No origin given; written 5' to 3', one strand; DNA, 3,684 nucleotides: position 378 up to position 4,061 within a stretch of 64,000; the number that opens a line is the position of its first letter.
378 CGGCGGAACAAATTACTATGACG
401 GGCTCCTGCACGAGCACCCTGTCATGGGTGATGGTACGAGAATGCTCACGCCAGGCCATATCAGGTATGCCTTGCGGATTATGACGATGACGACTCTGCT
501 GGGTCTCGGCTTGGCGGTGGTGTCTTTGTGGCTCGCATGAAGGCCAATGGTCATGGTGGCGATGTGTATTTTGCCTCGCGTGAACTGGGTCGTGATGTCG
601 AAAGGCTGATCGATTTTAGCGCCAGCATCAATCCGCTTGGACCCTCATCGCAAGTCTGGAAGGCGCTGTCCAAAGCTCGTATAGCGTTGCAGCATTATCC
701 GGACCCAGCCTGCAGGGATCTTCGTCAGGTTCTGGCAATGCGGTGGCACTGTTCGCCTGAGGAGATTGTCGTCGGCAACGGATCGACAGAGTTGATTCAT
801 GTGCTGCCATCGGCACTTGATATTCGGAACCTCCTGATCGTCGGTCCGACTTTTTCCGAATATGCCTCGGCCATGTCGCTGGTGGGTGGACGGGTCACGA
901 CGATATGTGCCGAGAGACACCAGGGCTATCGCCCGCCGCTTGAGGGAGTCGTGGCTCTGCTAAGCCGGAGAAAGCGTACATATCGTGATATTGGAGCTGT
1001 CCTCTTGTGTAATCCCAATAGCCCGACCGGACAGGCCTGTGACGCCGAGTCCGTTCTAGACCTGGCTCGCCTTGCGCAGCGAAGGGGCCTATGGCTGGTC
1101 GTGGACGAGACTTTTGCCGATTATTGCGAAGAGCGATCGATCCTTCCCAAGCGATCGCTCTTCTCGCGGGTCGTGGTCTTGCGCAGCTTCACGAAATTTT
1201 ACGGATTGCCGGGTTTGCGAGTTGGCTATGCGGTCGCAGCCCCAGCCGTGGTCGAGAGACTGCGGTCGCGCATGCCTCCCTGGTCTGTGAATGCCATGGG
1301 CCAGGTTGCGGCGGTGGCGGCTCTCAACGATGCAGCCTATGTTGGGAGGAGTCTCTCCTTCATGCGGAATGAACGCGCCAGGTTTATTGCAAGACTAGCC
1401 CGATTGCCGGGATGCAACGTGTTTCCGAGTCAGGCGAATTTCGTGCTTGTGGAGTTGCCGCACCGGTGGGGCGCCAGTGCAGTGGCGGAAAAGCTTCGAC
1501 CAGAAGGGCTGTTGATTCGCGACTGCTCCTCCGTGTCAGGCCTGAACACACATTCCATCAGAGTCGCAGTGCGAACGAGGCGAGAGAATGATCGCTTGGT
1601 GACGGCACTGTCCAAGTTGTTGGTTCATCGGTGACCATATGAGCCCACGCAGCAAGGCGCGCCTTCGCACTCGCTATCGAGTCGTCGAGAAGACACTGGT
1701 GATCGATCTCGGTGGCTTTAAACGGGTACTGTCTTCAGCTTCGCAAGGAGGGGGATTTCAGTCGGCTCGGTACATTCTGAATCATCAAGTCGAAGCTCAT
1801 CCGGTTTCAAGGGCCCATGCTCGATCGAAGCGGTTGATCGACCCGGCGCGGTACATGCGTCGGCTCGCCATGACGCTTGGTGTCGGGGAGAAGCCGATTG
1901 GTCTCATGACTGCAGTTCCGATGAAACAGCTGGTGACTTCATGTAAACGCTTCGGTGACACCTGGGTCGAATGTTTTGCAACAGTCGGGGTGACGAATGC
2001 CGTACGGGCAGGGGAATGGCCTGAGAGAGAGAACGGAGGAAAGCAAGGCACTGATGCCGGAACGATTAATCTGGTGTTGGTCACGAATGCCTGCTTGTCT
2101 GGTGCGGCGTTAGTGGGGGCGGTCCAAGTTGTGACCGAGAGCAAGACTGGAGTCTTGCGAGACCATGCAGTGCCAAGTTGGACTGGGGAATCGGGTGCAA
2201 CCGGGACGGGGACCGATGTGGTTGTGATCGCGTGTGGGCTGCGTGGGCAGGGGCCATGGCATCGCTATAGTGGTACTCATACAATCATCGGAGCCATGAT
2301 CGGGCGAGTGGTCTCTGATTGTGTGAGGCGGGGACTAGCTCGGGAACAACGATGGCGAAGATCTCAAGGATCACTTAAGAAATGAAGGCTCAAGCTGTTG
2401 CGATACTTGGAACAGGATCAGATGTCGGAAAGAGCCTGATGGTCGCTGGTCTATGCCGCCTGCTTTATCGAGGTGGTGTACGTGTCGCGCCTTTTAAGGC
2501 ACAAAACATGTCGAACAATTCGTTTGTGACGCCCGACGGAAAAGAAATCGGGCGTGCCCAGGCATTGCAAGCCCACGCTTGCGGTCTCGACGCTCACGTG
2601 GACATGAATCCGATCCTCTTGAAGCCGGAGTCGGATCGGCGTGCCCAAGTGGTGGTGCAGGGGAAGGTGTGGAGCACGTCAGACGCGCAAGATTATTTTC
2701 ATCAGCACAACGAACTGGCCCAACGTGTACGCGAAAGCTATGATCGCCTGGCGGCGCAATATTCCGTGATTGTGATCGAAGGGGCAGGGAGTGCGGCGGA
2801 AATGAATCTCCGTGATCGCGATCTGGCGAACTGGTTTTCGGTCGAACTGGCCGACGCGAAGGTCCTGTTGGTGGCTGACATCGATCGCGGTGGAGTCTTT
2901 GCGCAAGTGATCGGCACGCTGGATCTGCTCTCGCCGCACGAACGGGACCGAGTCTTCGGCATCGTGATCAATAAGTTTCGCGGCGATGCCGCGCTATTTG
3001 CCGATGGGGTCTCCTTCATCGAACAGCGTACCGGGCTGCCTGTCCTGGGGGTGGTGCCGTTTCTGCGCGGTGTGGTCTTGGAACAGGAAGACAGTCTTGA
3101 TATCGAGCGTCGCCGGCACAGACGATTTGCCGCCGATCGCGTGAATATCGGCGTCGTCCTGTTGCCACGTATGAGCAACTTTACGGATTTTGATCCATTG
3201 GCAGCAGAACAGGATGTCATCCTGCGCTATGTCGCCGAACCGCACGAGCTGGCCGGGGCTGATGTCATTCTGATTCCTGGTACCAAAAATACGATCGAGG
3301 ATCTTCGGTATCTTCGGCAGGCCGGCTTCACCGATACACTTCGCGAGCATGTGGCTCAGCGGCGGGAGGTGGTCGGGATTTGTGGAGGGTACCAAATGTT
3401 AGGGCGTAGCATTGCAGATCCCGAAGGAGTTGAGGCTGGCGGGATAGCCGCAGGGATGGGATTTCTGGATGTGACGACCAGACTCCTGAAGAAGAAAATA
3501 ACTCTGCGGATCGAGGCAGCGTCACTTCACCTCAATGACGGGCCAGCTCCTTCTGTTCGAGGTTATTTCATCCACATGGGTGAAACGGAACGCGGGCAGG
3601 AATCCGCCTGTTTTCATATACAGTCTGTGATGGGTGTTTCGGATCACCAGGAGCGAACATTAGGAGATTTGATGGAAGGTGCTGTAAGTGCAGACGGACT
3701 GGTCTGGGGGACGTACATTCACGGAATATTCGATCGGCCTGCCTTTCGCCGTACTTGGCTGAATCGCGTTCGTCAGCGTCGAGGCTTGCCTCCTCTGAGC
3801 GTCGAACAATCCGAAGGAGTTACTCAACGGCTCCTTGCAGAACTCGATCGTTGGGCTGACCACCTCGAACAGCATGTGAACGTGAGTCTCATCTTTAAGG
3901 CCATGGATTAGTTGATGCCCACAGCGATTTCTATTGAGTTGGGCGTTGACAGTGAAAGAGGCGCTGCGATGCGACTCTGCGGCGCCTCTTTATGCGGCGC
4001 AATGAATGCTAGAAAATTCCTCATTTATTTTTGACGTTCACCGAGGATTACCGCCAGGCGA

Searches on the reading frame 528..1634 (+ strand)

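Call 53: search_protein_families(library=pfam, proteins=[window:528-1634:+])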
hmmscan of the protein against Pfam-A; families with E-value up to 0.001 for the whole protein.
window:528-1634:+ (368 aa): 1 family
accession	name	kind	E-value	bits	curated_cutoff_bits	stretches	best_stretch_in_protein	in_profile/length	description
PF00155.27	Aminotran_1_2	-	2.4e-49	168.9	19.7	1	27-361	3-361/361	Aminotransferase class I and II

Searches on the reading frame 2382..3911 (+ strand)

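Call 53: search_protein_families(library=pfam, proteins=[window:2382-3911:+])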
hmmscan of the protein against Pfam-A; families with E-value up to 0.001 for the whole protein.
window:2382-3911:+ (509 aa): 4 families
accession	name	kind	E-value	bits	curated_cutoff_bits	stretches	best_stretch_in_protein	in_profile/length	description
PF07685.20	GATase_3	-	1.2e-49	169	27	1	255-454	1-195/196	CobB/CobQ-like glutamine amidotransferase domain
PF01656.29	CbiA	-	6.5e-22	78.3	25.4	1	6-231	1-115/125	CobQ/CobB/MinD/ParA nucleotide binding domain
PF13500.12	AAA_26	-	2.8e-17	63.7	27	1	5-231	2-194/198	AAA domain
PF01174.25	SNO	-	0.00066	20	27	0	283-346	24-87/188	SNO glutamine amidotransferase family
